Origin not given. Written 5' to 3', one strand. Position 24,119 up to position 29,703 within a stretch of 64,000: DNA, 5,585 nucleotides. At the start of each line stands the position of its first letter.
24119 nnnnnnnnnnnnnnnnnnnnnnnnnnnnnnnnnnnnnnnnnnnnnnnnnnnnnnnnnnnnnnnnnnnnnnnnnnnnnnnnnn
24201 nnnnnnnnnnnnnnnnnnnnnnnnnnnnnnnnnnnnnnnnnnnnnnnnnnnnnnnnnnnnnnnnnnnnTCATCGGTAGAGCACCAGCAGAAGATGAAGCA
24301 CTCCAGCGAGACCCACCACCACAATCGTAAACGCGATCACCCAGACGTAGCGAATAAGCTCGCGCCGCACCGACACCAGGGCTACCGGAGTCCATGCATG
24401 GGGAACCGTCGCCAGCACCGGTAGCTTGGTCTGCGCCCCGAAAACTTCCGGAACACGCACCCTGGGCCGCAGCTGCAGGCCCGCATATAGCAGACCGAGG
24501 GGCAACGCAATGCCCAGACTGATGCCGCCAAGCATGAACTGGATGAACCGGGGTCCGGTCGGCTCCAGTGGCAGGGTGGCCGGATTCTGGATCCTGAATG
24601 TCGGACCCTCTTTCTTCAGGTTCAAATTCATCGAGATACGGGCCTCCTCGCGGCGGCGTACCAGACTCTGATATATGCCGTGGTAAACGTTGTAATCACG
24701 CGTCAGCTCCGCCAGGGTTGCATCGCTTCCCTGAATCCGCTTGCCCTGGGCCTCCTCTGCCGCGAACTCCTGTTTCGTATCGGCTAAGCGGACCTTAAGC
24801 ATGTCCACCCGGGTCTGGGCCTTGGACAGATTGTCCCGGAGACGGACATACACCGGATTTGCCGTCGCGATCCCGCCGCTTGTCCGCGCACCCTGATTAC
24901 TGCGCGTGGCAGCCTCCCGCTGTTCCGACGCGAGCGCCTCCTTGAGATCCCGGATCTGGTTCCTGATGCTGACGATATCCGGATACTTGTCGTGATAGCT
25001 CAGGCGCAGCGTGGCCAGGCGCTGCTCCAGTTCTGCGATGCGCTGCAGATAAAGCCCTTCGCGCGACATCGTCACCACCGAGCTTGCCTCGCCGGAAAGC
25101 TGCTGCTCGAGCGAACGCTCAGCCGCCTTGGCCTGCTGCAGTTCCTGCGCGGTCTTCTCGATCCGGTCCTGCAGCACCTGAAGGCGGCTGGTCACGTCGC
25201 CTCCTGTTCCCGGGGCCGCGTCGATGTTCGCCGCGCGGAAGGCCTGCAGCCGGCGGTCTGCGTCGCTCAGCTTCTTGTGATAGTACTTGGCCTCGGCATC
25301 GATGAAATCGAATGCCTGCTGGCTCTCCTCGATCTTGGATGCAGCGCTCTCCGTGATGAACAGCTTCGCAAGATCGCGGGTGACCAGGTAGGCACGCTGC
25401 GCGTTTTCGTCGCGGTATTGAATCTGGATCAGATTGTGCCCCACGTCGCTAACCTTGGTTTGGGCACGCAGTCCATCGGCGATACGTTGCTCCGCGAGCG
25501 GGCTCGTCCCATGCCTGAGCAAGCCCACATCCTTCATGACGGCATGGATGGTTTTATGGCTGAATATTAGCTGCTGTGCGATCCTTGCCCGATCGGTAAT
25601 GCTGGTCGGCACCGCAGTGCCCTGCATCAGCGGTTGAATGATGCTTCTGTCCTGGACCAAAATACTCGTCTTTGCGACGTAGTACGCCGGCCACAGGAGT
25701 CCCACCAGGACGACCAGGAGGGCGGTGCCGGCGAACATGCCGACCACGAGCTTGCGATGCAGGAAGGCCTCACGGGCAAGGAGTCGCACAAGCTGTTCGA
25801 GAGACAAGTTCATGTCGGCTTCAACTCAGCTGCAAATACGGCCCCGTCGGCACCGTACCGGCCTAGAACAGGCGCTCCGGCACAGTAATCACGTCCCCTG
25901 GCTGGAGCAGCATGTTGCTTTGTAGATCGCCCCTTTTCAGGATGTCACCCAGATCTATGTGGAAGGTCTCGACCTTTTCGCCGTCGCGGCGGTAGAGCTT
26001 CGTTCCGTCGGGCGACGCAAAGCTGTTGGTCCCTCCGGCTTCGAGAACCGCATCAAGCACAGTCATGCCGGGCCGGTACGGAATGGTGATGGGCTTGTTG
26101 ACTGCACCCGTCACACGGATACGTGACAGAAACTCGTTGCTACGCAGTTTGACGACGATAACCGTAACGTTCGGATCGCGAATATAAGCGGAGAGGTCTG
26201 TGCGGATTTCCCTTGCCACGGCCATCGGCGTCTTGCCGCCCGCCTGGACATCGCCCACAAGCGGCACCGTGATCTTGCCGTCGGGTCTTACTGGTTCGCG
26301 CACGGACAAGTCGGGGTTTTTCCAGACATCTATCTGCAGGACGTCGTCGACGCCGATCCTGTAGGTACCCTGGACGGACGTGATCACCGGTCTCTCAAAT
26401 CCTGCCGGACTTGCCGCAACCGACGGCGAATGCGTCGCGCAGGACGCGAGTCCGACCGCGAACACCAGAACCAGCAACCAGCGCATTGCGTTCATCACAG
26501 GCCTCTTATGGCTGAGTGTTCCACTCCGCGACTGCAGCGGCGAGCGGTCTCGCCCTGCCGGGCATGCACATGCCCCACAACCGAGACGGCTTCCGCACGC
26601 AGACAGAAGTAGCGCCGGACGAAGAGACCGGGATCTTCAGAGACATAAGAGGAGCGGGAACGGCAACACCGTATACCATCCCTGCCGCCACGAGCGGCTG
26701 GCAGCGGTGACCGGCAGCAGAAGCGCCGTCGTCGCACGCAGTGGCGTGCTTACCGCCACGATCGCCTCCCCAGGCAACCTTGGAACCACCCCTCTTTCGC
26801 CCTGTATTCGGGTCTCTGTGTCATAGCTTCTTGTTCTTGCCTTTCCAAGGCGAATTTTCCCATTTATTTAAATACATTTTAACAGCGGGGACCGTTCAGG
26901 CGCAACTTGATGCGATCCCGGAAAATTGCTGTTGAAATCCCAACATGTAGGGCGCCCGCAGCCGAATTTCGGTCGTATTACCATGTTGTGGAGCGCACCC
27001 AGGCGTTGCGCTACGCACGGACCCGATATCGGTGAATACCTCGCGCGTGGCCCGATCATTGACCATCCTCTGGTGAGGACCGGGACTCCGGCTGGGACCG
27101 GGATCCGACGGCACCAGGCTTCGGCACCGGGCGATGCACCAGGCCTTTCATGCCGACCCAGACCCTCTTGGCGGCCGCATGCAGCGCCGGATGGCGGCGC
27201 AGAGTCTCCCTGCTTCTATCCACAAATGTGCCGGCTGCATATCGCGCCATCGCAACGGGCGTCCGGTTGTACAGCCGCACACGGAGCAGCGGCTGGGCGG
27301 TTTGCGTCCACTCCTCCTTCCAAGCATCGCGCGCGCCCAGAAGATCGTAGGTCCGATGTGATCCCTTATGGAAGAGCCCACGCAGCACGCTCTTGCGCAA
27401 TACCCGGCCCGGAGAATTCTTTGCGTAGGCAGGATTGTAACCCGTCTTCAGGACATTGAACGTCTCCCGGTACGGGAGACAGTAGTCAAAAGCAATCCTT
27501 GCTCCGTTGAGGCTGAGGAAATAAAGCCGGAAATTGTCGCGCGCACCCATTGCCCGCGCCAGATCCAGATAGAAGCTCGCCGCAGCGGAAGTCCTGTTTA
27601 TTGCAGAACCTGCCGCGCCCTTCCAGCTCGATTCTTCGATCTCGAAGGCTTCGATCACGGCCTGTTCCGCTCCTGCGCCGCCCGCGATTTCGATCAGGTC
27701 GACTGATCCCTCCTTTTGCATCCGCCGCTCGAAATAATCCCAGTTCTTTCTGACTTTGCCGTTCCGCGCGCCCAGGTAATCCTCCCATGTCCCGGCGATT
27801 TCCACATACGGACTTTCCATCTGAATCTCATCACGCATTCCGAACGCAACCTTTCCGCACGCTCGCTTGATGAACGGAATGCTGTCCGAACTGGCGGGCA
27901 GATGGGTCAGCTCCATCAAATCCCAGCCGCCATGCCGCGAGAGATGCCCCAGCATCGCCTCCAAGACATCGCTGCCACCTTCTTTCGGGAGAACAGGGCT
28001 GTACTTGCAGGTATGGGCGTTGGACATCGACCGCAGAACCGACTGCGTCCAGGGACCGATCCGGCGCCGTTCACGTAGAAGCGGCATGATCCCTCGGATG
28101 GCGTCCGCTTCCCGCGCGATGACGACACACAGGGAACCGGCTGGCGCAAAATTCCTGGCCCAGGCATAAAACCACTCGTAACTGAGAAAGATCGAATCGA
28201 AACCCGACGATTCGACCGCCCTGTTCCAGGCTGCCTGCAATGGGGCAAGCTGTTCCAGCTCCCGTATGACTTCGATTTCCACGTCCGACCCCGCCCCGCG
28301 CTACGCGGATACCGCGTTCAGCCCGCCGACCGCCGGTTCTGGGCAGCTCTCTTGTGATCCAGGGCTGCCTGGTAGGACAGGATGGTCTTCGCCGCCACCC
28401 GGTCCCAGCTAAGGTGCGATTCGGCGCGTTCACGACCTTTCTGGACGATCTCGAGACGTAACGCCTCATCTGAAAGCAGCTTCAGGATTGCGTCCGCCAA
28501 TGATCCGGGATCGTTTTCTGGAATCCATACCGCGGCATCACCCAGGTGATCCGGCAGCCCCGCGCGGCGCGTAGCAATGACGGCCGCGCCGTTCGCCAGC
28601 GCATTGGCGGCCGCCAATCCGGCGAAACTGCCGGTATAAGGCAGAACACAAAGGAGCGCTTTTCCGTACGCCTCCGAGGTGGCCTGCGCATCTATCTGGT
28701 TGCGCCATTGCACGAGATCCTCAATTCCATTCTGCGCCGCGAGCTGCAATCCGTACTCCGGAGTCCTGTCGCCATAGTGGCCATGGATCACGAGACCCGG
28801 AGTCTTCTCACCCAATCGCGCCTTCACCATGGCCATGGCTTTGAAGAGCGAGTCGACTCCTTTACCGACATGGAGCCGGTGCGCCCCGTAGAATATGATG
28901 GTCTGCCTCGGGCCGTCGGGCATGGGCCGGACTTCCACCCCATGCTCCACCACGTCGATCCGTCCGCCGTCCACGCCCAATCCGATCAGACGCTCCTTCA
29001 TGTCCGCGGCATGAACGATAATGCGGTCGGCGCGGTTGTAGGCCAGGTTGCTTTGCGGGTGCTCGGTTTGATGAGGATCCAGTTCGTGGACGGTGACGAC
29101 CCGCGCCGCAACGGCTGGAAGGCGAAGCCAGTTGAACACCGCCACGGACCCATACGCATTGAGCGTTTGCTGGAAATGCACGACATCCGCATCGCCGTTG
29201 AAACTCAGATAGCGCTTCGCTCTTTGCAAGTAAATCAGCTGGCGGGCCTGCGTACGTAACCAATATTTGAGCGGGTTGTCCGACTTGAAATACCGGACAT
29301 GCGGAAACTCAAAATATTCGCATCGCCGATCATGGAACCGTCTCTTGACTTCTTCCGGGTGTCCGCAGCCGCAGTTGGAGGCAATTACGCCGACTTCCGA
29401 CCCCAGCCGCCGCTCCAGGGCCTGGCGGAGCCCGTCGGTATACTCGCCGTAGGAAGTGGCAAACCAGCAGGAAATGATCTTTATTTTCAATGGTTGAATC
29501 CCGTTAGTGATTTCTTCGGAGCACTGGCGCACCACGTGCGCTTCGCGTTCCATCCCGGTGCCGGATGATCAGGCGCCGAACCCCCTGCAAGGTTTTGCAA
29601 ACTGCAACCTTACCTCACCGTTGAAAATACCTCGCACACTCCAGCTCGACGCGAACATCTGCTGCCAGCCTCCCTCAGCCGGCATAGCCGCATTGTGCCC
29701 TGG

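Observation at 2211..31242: XrtA/PEP-CTERM-type EPS locus with no exosortase, EpsI, secretion ATPase or PEP-CTERM substrate in 31 kb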

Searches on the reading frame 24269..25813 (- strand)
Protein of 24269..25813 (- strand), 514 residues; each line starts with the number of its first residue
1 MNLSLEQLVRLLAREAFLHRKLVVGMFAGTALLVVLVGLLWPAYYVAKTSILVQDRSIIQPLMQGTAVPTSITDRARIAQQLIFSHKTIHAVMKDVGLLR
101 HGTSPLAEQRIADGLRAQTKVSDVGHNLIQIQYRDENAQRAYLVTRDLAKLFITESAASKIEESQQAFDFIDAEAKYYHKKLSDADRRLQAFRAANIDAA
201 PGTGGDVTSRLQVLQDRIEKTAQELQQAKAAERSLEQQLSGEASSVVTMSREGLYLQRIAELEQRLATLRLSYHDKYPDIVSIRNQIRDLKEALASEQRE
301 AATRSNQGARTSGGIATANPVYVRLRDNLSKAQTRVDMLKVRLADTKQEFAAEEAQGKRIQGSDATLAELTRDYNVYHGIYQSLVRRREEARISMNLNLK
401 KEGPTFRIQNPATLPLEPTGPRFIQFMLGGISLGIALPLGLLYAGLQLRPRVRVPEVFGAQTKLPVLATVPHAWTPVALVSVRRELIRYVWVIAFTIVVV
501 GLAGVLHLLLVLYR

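Call 4: search_protein_families(library=ncbifam, proteins=[window:24269-25813:-], max_evalue=0.00001)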
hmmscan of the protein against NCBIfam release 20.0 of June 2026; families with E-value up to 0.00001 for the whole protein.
window:24269-25813:- (514 aa): 3 families
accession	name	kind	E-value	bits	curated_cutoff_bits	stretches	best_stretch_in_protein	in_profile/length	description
TIGR03007.1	pepcterm_ChnLen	equivalog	1.3e-101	340.3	278.85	1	17-504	11-494/498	XrtA system polysaccharide chain length determinant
TIGR03017.1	EpsF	equivalog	2.4e-11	43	422.75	1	19-470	13-443/444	chain length determinant protein EpsF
NF041864.1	EpsV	equivalog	4.2e-06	25.6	800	0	254-469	286-480/484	PCP family exopolysaccharide biosynthesis protein EpsV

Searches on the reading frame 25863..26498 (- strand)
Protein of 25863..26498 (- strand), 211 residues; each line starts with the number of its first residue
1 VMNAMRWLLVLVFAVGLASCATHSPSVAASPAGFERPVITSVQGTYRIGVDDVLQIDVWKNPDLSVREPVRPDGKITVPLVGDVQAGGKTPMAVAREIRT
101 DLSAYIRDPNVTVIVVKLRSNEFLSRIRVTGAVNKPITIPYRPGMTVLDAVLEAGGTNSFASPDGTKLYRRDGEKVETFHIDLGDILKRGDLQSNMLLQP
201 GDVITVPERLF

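Call 4: search_protein_families(library=ncbifam, proteins=[window:25863-26498:-], max_evalue=0.00001)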
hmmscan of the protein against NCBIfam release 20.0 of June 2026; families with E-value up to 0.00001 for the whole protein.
window:25863-26498:- (211 aa): 4 families
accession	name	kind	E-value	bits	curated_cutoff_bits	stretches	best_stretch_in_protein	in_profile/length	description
TIGR03027.2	pepcterm_export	equivalog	4.1e-60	202.3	180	1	45-211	2-169/169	XrtA/PEP-CTERM system exopolysaccharide export protein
TIGR03028.1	EpsE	equivalog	1.4e-27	96.6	262.65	1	46-206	2-159/239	polysaccharide export protein EpsE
NF041843.1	EpsY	equivalog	2.2e-25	89.1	320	1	42-206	49-210/211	exopolysaccharide export protein EpsY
NF011658.0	PRK15078.1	subfamily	4e-24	85.1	333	1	45-207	84-250/380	polysaccharide export protein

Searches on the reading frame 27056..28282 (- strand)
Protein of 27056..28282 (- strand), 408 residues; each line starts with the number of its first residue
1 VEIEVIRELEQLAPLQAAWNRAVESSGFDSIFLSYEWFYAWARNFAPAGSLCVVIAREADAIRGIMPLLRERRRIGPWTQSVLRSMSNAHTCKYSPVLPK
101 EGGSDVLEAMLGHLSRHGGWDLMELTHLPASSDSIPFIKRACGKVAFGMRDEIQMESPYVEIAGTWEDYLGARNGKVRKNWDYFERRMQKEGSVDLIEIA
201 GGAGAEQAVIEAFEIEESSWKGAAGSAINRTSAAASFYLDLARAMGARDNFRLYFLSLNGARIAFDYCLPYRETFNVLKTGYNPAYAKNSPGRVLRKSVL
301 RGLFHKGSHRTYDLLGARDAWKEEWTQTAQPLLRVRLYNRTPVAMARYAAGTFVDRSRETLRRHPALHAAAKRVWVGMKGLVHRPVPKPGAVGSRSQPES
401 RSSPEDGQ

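Call 4: search_protein_families(library=ncbifam, proteins=[window:27056-28282:-], max_evalue=0.00001)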
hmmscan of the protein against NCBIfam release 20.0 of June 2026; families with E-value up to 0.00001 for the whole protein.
window:27056-28282:- (408 aa): 1 family
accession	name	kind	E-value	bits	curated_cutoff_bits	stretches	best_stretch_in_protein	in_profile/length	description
NF047385.1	T4SS_GNAT_BspF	exception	2.8e-10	39.4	775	1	62-301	109-350/428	type IV secretion system effector crotonyl transferase BspF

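Call 6: search_protein_families(library=pfam, proteins=[window:27056-28282:-], max_evalue=0.01)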
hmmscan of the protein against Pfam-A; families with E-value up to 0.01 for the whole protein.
window:27056-28282:- (408 aa): 1 family
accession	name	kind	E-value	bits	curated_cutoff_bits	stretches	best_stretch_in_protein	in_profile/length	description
PF13480.13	Acetyltransf_6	-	6.9e-21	75.3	22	1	176-323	2-143/143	Acetyltransferase (GNAT) domain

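Call 14: search_protein_families(library=ncbifam, proteins=[window:27056-28282:-], max_evalue=0.1)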
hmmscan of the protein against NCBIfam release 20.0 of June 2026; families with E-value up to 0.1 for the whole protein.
window:27056-28282:- (408 aa): 1 family
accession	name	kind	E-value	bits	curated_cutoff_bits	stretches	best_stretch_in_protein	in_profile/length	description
NF047385.1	T4SS_GNAT_BspF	exception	2.8e-10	39.4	775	1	62-301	109-350/428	type IV secretion system effector crotonyl transferase BspF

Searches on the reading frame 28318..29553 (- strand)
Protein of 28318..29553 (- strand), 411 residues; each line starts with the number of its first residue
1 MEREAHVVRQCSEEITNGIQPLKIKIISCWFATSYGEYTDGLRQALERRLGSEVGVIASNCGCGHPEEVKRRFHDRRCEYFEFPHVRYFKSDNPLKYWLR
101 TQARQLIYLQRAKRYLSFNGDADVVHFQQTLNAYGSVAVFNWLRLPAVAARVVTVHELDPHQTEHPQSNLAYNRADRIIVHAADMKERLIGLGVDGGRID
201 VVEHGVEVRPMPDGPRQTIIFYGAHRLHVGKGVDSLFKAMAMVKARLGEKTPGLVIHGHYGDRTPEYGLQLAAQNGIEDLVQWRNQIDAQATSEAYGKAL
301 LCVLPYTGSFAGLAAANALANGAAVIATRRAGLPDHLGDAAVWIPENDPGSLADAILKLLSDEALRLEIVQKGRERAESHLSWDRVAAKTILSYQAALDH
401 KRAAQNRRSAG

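Call 5: search_protein_families(library=ncbifam, proteins=[window:28318-29553:-], max_evalue=0.00001)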
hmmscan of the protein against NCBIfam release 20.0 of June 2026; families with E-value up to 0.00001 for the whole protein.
window:28318-29553:- (411 aa): 9 families
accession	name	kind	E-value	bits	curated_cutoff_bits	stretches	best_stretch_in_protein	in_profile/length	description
TIGR03449.1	mycothiol_MshA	equivalog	1.4e-16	60.4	462.5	1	173-398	163-404/406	D-inositol-3-phosphate glycosyltransferase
NF041876.1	EPS_EpsE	equivalog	1.4e-14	54.1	400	1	209-388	205-387/389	exopolysaccharide biosynthesis GT4 family glycosyltransferase EpsE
TIGR03088.1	stp2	hypoth_equivalog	4.3e-11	42.5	409.05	1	180-396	155-372/374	TIGR03088 family PEP-CTERM/XrtA system glycosyltransferase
TIGR02149.1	glgA_Coryne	subfamily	4.4e-09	35.9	302.4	1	171-396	141-389/391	glycogen synthase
TIGR04047.1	MSMEG_0565_glyc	hypoth_equivalog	6.2e-08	32.1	259.85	1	281-395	259-372/373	MSMEG_0565 family glycosyltransferase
NF038295.1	EPS_HpsP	equivalog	8.3e-08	31.6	550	1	189-396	180-386/388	hormogonium polysaccharide biosynthesis glycosyltransferase HpsP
NF046085.1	XrtY_assoc_Gly1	equivalog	1.2e-07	30.9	400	1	225-396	216-383/387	XrtY-associated glycosyltransferase XYAG1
NF041010.1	glycosy_Agl16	equivalog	1.4e-07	30.8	575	1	120-395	72-349/352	glycosylation protein Agl16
NF053787.1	GlcN_PG_synth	equivalog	3.1e-07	29.6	480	1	312-397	275-359/361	N-acetylglucosaminyl phosphatidylglycerol synthase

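Call 6: search_protein_families(library=pfam, proteins=[window:28318-29553:-], max_evalue=0.01)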
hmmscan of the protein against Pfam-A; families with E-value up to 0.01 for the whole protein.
window:28318-29553:- (411 aa): 6 families
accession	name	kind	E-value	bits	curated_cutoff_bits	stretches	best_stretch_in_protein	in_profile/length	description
PF13692.12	Glyco_trans_1_4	-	6.8e-18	65.7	27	1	217-362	2-142/142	Glycosyl transferases group 1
PF00534.26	Glycos_transf_1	-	3.7e-17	62.8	26.4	1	218-376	17-172/172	Glycosyl transferases group 1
PF13439.12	Glyco_transf_4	-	4.5e-13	50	28.5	1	38-207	7-167/170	Glycosyltransferase Family 4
PF13579.12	Glyco_trans_4_4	-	1.5e-10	42.1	29.7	1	36-203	4-156/158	Glycosyl transferase 4-like domain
PF13524.12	Glyco_trans_1_2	-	1.4e-06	28.8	25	1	317-389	69-141/144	Glycosyl transferase-like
PF20706.3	GT4-conflict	-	0.00013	21.5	26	1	214-388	195-383/385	Family 4 Glycosyltransferase in conflict systems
